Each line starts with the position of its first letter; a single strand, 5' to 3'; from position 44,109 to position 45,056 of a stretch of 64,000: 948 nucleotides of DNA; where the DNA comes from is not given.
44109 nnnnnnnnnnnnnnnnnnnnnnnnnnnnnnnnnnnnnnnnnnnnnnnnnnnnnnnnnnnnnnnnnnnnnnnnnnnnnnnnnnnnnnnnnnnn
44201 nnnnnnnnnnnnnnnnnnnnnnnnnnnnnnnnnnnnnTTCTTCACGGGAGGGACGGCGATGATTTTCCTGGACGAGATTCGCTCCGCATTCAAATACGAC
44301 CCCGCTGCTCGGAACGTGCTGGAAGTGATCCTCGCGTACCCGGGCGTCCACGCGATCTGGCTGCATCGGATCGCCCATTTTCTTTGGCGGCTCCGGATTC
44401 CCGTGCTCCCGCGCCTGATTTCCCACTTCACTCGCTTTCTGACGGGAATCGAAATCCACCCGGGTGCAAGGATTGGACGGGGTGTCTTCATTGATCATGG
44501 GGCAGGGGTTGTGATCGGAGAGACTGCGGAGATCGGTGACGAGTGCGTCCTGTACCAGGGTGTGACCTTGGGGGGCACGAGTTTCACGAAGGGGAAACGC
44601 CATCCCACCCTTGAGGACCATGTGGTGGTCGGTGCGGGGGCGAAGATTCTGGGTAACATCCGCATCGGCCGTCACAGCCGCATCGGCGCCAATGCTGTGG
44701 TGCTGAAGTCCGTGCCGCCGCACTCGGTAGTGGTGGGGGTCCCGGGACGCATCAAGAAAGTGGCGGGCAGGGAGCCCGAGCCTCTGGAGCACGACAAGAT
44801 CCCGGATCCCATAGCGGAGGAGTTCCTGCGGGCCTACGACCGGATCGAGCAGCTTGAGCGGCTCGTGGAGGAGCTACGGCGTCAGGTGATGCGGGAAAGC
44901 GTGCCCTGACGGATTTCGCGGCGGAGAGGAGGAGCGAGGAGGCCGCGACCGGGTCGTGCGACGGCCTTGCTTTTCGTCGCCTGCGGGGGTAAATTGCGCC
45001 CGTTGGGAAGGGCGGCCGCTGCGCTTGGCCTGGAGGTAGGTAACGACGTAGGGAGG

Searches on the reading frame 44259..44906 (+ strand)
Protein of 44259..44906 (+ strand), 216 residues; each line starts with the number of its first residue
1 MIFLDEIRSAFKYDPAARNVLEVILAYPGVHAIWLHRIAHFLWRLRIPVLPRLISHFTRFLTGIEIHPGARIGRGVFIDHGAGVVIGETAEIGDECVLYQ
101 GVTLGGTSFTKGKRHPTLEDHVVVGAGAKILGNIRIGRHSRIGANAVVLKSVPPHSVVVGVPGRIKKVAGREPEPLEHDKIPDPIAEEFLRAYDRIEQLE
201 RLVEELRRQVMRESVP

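Call 37: find_homologous_proteins(query=window:44259-44906:+, max_evalue=1e-40)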
Query window:44259-44906:+ (216 aa): 7988 proteins with E <= 1e-40 among 8000 candidates; the best 120 are listed.
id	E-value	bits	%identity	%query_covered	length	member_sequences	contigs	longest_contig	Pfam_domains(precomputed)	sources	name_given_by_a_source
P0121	1.1e-138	478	100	100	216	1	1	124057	PF00132.31,PF25087.2,PF25084.2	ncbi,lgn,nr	ncbi:MAG: serine O-acetyltransferase [candidate division KSB1 bacterium]|nr:serine O-acetyltransfera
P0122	2.5e-124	431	89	100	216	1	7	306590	PF00132.31,PF25087.2,PF25084.2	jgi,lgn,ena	jgi:serine O-acetyltransferase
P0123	3.6e-124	430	89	100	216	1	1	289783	PF00132.31,PF25087.2,PF25084.2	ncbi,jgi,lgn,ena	jgi:serine O-acetyltransferase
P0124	4.2e-122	424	87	100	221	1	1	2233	PF00132.31,PF25087.2,PF25084.2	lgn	-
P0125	2.7e-119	414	84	100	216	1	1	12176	PF00132.31,PF25087.2,PF25084.2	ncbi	-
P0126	1.8e-118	412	85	97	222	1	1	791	PF00132.31,PF25087.2,PF25084.2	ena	-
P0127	3.0e-106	372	78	95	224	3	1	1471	PF00132.31,PF25087.2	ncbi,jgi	-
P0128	4.4e-105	368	77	94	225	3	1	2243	PF00132.31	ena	-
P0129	3.0e-94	333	68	96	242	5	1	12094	PF00132.31,PF25087.2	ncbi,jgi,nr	ncbi:MAG: serine O-acetyltransferase [Calditrichaeota bacterium]|nr:serine O-acetyltransferase [Cald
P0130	6.4e-94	332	67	99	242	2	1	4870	PF00132.31,PF25087.2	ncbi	-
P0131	2.2e-93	330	67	97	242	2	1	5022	PF00132.31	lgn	-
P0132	1.6e-86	307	65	94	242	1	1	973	PF00132.31,PF25087.2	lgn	-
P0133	5.1e-84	299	61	99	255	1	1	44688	PF00132.31,PF25087.2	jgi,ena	-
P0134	1.9e-83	297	61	99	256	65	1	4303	PF00132.31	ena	-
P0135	2.6e-83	297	65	97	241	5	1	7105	PF00132.31,PF25087.2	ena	-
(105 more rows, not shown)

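Call 38: find_encoding_contigs(protein=P0129, flank=3000, max_places=4)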
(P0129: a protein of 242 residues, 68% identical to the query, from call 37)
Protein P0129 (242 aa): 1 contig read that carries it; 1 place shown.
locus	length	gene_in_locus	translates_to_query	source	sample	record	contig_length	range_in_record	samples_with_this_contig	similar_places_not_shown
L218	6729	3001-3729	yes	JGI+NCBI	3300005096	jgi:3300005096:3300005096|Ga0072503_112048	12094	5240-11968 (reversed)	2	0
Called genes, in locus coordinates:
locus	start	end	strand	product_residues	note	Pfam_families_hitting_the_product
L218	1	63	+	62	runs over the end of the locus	PF17677:Glyco_hydro38C2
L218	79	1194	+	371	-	PF14486:DUF4432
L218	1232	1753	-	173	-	PF07700:HNOB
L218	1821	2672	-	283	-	-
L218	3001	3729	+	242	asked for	PF25087:GMPPB_C (faint), PF00132:Hexapep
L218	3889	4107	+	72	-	PF03994:DUF350 (weak)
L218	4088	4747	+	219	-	PF01464:SLT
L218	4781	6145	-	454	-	PF01554:MatE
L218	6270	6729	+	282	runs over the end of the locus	PF12146:Hydrolase_4, PF12697:Abhydrolase_6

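Call 39: find_encoding_contigs(protein=P0131, flank=3000, max_places=4)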
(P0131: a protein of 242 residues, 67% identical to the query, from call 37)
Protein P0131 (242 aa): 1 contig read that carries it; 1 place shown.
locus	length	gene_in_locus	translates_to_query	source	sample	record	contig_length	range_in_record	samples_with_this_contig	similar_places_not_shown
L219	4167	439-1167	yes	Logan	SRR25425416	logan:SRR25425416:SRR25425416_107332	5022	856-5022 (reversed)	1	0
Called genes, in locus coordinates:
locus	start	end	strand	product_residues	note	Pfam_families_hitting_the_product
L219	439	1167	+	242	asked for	PF00132:Hexapep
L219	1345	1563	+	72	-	PF03994:DUF350 (weak)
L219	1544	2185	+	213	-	PF01464:SLT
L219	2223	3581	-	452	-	PF01554:MatE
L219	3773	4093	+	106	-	-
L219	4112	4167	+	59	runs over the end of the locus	-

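Call 40: find_encoding_contigs(protein=P0135, flank=3000, max_places=4)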
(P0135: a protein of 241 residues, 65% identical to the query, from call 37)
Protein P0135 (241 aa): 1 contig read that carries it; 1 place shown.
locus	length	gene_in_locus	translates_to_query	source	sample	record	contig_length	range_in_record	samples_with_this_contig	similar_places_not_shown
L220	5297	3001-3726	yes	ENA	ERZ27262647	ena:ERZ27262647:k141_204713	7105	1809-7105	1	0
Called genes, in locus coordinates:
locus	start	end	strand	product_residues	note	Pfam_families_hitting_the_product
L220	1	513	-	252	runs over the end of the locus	PF00106:adh_short, PF23441:SDR (faint), PF08659:KR, PF13561:adh_short_C2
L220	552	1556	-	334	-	PF00356:LacI, PF00532:Peripla_BP_1, PF13407:Peripla_BP_4, PF13377:Peripla_BP_3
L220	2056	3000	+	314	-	PF00291:PALP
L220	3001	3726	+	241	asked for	PF25087:GMPPB_C (weak), PF00132:Hexapep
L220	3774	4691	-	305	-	PF02470:MlaD, PF28544:Helical_needle (faint)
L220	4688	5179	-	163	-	PF03830:PTSIIB_sorb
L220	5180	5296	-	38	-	?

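Call 54: find_encoding_contigs(protein=P0133, flank=3000, max_places=3)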
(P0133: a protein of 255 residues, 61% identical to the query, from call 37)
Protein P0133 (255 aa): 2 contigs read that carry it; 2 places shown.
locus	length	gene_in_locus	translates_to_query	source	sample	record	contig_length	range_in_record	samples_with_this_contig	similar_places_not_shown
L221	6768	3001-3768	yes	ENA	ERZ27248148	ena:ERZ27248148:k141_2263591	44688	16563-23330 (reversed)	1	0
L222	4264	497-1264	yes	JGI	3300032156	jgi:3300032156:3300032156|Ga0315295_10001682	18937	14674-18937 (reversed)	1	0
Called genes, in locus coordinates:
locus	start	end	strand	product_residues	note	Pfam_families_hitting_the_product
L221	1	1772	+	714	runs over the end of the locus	PF02092:tRNA_synt_2f, PF05746:DALR_1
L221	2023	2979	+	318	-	PF00291:PALP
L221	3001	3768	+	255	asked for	PF25087:GMPPB_C (faint), PF00132:Hexapep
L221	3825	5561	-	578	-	PF00069:Pkinase, PF01636:APH (faint), PF07714:PK_Tyr_Ser-Thr, PF14531:Kinase-like (weak), PF13432:TPR_16 (weak), PF14559:TPR_19 (weak)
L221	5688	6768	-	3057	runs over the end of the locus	PF00413:Peptidase_M10, PF13620:CarboxypepD_reg, PF13205:Big_5, PF13205:Big_5, PF10282:Lactonase (weak), PF24814:WD40_Prp19 (weak), PF25174:Beta-prop_THOC3 (weak), PF13860:FlgD_ig, +7 more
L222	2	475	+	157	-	?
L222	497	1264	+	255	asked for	PF25087:GMPPB_C (faint), PF00132:Hexapep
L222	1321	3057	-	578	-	PF00069:Pkinase, PF01636:APH (faint), PF07714:PK_Tyr_Ser-Thr, PF14531:Kinase-like (weak), PF13432:TPR_16 (weak), PF14559:TPR_19 (weak)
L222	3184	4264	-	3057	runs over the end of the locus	PF00413:Peptidase_M10, PF13620:CarboxypepD_reg, PF13205:Big_5, PF13205:Big_5, PF10282:Lactonase (weak), PF24814:WD40_Prp19 (weak), PF25174:Beta-prop_THOC3 (weak), PF13860:FlgD_ig, +7 more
